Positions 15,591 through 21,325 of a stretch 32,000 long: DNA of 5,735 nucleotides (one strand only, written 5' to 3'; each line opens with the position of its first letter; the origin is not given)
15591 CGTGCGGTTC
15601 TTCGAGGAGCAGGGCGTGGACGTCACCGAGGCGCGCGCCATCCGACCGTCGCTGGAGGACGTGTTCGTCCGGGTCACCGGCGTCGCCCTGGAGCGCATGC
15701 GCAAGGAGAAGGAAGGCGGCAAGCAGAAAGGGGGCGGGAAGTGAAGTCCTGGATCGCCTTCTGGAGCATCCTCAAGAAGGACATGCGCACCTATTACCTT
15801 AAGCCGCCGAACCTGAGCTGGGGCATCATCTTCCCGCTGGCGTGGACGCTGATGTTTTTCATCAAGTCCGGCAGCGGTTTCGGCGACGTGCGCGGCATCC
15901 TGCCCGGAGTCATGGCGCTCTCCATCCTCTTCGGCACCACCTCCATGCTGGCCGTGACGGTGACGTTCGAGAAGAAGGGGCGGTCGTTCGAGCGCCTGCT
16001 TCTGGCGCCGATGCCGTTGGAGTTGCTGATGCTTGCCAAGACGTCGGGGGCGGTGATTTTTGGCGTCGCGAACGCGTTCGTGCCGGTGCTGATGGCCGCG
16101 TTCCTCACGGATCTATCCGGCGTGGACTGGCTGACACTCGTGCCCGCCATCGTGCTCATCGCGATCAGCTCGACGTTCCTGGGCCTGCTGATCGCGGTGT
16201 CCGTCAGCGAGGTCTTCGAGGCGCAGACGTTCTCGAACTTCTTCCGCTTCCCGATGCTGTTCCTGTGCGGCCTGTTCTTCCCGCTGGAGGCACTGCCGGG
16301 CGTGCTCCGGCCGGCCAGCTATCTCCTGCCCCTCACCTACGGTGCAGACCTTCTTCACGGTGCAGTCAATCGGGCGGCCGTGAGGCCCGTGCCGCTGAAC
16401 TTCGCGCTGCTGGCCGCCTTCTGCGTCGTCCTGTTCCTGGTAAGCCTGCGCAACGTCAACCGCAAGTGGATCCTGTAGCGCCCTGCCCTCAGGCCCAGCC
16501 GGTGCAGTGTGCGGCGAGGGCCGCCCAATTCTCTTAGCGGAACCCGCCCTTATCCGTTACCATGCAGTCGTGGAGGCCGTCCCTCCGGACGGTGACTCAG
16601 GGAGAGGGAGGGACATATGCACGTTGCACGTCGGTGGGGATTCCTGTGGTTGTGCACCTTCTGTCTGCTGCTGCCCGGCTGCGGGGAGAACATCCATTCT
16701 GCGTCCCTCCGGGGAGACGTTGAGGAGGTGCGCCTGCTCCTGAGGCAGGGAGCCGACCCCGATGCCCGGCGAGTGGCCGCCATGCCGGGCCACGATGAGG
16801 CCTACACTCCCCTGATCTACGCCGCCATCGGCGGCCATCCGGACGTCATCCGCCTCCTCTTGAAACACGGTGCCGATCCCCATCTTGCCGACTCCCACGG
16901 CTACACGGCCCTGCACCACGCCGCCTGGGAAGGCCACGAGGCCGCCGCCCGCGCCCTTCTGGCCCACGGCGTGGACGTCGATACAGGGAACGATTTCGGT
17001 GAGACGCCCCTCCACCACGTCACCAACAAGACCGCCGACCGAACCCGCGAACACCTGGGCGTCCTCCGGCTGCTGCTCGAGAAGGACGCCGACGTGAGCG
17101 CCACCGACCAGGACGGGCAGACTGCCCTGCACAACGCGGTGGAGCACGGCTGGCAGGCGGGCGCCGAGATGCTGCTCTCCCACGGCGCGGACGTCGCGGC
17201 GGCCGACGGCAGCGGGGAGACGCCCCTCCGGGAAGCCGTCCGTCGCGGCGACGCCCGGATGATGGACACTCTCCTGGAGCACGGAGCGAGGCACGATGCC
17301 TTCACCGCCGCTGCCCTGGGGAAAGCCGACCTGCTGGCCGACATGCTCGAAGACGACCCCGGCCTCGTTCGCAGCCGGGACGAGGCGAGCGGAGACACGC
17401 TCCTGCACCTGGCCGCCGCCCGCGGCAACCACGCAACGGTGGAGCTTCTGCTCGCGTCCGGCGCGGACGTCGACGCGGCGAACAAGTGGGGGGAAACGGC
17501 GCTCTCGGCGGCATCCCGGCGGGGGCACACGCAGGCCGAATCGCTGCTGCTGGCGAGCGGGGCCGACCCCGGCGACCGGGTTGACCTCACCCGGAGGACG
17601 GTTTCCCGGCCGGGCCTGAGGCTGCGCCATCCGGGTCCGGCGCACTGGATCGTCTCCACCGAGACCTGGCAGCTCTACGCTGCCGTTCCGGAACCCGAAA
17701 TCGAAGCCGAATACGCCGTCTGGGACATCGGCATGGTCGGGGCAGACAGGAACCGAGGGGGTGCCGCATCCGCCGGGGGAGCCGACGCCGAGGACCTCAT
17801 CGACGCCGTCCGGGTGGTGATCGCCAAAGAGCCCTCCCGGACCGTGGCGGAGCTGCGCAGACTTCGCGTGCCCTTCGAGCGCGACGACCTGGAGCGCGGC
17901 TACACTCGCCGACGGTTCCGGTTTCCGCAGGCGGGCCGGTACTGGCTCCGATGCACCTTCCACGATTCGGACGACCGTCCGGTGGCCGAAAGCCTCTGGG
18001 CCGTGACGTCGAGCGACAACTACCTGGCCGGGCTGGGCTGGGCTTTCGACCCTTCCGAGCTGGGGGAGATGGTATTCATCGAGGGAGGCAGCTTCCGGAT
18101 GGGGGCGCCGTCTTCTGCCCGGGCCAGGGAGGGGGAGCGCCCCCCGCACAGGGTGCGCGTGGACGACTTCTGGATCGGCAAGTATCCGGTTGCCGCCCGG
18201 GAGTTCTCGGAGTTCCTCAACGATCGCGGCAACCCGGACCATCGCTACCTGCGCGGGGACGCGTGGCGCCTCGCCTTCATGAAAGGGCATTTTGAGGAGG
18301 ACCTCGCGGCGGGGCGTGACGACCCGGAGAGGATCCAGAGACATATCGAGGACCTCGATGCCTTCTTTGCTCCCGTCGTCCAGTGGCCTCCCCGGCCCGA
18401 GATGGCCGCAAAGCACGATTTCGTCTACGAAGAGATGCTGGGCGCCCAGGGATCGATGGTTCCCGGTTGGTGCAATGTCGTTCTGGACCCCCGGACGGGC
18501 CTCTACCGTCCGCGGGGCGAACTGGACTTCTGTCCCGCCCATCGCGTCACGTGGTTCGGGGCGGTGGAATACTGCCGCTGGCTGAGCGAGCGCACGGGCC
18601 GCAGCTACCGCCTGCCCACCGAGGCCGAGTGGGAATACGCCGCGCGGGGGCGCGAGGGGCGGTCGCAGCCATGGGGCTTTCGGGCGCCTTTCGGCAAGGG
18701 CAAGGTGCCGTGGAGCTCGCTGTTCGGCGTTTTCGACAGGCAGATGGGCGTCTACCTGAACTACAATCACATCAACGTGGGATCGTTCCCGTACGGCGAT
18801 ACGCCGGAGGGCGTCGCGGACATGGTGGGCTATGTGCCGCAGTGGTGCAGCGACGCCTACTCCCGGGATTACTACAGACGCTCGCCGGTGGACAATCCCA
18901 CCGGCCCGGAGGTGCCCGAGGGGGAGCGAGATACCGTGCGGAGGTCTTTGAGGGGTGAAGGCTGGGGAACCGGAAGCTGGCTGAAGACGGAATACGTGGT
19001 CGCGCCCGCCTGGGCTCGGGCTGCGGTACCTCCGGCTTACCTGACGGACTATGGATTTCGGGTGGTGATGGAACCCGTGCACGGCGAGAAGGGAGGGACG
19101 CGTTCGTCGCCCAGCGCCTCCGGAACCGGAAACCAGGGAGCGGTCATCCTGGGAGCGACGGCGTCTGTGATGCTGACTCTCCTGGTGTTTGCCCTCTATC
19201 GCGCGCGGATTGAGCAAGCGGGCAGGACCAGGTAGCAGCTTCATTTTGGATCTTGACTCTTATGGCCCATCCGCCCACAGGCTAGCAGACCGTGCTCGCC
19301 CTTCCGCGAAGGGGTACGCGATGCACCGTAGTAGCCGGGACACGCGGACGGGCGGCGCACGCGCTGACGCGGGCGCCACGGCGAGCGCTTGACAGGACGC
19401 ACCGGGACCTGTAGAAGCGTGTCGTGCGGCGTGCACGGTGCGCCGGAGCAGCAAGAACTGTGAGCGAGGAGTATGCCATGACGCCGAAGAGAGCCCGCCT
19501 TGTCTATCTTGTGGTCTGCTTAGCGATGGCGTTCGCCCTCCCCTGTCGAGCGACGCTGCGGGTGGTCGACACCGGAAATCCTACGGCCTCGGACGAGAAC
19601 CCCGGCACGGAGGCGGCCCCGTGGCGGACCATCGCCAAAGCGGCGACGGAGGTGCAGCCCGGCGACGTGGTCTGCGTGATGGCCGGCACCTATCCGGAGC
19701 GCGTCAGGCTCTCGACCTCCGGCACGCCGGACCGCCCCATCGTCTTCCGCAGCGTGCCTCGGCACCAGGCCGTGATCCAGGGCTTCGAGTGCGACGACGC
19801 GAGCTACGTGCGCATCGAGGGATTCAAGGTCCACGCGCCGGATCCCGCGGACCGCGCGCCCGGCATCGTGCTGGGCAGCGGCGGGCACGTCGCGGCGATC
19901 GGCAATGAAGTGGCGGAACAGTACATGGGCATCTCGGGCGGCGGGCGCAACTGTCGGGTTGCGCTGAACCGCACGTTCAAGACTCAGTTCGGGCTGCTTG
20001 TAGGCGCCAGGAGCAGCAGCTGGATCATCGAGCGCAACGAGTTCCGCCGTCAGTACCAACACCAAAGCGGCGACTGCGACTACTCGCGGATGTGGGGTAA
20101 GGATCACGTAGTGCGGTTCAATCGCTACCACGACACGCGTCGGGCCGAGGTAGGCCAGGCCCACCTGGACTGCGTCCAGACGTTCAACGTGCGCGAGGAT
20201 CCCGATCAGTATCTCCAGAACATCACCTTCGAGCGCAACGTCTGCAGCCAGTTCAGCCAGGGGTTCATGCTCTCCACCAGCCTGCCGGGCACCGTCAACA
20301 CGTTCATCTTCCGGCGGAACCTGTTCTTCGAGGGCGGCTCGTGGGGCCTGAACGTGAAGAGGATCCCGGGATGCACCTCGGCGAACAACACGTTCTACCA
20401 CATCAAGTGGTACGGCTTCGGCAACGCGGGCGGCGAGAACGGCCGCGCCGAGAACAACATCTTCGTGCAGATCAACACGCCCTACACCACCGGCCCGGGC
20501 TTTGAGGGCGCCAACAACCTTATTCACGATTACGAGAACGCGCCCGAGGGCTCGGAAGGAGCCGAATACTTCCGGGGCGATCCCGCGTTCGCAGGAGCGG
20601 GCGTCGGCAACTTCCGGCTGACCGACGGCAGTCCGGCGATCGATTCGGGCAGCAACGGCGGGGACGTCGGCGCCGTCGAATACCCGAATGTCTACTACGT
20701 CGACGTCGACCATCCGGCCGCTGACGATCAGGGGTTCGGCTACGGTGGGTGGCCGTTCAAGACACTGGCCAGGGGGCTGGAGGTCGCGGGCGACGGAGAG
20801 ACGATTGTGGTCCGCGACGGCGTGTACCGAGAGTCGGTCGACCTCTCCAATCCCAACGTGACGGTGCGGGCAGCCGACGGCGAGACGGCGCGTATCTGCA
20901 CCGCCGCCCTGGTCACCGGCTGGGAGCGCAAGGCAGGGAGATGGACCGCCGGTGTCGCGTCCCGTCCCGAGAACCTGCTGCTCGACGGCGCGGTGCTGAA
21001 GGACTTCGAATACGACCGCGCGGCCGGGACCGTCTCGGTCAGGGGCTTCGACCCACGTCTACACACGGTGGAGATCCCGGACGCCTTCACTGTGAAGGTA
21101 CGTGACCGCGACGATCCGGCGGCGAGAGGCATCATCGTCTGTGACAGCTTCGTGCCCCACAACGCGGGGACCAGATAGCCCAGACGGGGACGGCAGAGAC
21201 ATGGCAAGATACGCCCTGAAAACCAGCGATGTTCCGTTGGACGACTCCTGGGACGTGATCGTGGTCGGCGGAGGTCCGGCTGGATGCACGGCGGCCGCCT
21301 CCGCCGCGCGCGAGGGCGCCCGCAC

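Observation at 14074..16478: Four-gene translationally chained module (ArsR, Cys-rich microprotein, ABC ATPase, ABC-2 permease) divergent from wrbA: candidate undescribed sensing and export system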

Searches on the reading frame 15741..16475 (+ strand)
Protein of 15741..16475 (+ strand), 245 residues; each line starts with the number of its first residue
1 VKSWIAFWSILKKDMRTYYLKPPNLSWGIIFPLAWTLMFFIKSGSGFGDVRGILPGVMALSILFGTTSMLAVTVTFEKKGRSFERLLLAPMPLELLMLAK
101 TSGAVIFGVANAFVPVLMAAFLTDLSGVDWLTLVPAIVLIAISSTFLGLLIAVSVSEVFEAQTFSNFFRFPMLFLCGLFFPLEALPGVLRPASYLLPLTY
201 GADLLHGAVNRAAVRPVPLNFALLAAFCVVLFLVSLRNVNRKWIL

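Call 8: search_protein_families(library=pfam, proteins=[window:15741-16475:+], max_evalue=0.01)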
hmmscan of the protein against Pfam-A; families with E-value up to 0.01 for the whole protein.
window:15741-16475:+ (245 aa): 3 families
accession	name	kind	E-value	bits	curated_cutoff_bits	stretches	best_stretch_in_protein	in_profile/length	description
PF01061.29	ABC2_membrane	-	4.3e-26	92.2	26.9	1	6-206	2-207/211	ABC-2 type transporter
PF12698.13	ABC2_membrane_3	-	2.8e-16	60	31.6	1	50-236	160-346/347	ABC-2 family transporter protein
PF03379.19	CcmB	-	3e-05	24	24.9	1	7-150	1-144/215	CcmB protein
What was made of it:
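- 15741..16478 (+): ABC-2 family permease, 245 aa. Call 8 (ABC2_membrane at 92 bits).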

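Call 9: search_protein_families(library=ncbifam, proteins=[window:15741-16475:+], max_evalue=0.01)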
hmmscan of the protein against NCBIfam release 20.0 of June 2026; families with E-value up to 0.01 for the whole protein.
window:15741-16475:+ (245 aa): 7 families
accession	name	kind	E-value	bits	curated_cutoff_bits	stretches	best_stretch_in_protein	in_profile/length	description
NF011648.0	PRK15066.1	subfamily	1.1e-16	61.1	225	1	3-241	6-251/257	ABC transporter permease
TIGR01247.1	drrB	subfamily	2.4e-15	56.9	223.05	1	25-234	21-231/236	daunorubicin resistance ABC transporter membrane protein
TIGR01291.1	nodJ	subfamily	3.8e-10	39.8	206.65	1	62-241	69-249/253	ABC-2 type transporter, NodJ family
TIGR03861.1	phenyl_ABC_PedC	subfamily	2.8e-08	33.7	241.35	1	53-206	62-218/253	alcohol ABC transporter, permease protein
NF038293.1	permease_SagH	equivalog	1.1e-07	31.1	450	1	58-241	185-369/370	SagH family ABC transporter permease subunit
NF033858.1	ABC2_perm_RbbA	equivalog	6e-07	27.8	1050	1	49-238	711-903/909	ribosome-associated ATPase/putative transporter RbbA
TIGR03062.1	pip_yhgE_Cterm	subfamily_domain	0.0002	21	102.2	1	95-241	60-205/208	YhgE/Pip family protein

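Call 69: search_solved_structures(query=window:15741-16475:+, max_evalue=1)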
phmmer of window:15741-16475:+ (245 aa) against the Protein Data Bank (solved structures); distinct sequences matched with E-value up to 1: 7.
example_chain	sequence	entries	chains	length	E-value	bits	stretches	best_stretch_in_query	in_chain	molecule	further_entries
9ju6_A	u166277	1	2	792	0.024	17.8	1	53-233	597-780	ABC transporter G family member 23-like Protein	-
8z01_A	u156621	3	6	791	0.024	17.8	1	53-233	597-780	ABC transporter G family member 23-like Protein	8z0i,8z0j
8yzp_A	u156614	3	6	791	0.024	17.8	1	53-233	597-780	ABC transporter G family member 23-like Protein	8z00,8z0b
8tsh_C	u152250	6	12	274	0.055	16.6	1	137-233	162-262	Transport permease protein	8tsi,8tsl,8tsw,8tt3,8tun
9g6k_Ld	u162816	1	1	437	0.14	15.3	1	99-176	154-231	RAP domain-containing protein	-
9g6k_Lc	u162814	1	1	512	0.18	15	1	99-176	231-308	RAP domain-containing protein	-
9i05_Xl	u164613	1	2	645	0.25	14.5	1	99-176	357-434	RAP domain-containing protein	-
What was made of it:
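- Closest known: DrrAB / NatAB-type ABC-2 exporters. Different: The permease has no informative PDB relative (call 69).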

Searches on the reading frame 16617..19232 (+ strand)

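Call 81: search_protein_families(library=pfam, proteins=[window:16617-19232:+], max_evalue=0.00001)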
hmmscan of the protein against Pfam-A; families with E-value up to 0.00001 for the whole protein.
window:16617-19232:+ (872 aa): 7 families
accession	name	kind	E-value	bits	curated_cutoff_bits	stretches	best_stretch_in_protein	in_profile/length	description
PF12796.13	Ank_2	-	5.3e-51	171.6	27.3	4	27-123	2-88/90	Ankyrin repeats (3 copies)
PF00023.36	Ank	-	3.9e-48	159.1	21.1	2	259-290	2-33/33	Ankyrin repeat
PF13637.12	Ank_4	-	5.3e-46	154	22.7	4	66-115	1-50/50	Ankyrin repeats (many copies)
PF03781.23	FGE-sulfatase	-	1.1e-40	140.4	23.3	1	483-817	3-254/255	Sulfatase-modifying factor enzyme 1-like domain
PF13606.12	Ank_3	-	5e-33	109.4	22.3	0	63-89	3-29/30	Ankyrin repeat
PF13857.12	Ank_5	-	9.9e-30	102.7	27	2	61-102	15-56/56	Ankyrin repeats (many copies)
PF24521.3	Ank_KRIT1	-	8.7e-17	61.7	80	0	24-85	48-108/149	KRIT1 ankyrin-repeats domain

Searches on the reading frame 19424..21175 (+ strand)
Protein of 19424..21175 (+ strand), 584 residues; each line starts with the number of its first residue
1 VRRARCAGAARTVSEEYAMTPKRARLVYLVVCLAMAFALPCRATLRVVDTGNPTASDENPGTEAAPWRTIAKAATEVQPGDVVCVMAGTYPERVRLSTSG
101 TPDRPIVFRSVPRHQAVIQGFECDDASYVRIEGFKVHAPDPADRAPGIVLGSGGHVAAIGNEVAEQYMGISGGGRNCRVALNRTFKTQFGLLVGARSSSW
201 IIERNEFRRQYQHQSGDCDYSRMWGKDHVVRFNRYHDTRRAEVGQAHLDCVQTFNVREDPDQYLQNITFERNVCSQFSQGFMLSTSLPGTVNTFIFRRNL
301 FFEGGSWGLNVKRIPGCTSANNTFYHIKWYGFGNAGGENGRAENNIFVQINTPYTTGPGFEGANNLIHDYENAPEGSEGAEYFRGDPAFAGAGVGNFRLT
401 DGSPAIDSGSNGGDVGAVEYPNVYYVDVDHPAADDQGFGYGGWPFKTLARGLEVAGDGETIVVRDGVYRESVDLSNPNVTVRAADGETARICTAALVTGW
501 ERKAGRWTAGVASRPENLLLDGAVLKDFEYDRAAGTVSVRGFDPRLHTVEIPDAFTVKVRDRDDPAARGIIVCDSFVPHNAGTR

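Call 81: search_protein_families(library=pfam, proteins=[window:19424-21175:+], max_evalue=0.00001)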
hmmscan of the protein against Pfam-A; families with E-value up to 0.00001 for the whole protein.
window:19424-21175:+ (584 aa): 2 families
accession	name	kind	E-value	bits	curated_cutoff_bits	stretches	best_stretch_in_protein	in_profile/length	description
PF07602.17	DUF1565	-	2e-08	34.3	20.3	0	56-92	4-40/257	Protein of unknown function (DUF1565)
PF13229.12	Beta_helix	-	8.5e-06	25.9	25.9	0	265-350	55-137/158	Right handed beta helix region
